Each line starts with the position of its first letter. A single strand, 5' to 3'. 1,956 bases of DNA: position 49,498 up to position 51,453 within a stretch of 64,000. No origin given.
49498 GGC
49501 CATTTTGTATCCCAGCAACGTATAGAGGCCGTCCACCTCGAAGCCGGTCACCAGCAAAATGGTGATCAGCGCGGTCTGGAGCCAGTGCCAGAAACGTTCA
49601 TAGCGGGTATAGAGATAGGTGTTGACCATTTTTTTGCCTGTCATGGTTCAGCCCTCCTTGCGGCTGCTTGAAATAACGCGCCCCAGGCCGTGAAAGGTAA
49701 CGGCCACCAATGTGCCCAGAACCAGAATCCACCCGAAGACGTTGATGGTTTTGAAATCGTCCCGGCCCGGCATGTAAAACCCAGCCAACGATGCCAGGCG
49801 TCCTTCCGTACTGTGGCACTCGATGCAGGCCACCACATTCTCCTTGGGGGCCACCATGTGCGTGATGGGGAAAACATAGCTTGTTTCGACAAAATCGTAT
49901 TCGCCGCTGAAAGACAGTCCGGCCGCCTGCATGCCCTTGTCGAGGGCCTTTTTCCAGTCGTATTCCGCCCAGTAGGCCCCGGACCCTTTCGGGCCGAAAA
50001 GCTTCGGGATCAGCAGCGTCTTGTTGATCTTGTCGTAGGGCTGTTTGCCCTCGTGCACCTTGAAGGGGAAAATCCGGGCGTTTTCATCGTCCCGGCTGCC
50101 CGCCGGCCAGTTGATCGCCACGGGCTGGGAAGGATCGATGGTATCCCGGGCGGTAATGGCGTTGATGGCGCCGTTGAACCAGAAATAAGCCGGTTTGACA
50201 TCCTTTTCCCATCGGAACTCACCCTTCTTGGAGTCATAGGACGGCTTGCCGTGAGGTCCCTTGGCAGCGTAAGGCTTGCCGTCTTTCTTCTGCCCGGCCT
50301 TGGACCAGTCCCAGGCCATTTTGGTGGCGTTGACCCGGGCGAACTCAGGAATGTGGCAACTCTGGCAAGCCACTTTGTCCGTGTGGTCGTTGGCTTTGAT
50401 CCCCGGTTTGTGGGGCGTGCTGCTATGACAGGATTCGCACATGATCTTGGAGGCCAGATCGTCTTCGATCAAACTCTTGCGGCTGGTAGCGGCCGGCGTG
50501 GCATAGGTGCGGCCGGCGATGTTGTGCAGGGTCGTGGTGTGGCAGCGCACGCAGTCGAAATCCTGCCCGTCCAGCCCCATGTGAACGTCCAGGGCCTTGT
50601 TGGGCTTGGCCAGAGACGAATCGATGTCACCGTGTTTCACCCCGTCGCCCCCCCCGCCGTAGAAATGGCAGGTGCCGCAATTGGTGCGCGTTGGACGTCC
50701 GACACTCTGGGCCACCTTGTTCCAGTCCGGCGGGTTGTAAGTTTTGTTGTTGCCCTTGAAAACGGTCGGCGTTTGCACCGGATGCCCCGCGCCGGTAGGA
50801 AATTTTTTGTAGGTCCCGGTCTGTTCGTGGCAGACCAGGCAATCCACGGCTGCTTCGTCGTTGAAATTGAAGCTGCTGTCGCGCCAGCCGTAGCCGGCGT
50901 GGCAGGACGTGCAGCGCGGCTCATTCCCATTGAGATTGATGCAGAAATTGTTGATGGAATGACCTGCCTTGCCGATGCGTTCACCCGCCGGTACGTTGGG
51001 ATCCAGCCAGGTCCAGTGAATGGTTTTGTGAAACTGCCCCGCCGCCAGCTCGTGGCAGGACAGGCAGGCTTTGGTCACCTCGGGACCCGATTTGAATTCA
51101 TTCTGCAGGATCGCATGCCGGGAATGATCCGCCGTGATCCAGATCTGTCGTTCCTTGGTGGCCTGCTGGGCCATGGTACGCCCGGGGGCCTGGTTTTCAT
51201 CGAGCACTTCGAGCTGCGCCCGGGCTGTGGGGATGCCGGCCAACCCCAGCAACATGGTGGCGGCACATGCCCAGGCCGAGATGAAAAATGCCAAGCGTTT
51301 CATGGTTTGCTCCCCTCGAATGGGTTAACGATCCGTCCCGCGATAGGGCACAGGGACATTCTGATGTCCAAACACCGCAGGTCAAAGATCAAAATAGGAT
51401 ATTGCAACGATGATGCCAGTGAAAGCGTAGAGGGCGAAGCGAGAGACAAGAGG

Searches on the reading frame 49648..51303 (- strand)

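Call 71: search_protein_families(library=pfam, proteins=[window:49648-51303:-], max_evalue=0.00001)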
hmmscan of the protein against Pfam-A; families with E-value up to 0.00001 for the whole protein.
window:49648-51303:- (551 aa): 2 families
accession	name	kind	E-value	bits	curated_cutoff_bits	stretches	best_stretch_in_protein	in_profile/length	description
PF11783.13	Cytochrome_cB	-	4.4e-73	245.2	22.1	1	328-499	1-172/173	Cytochrome c bacterial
PF14522.11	Cytochrome_C7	-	3.4e-09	36.8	24.8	0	247-317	12-66/67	Cytochrome c7 and related cytochrome c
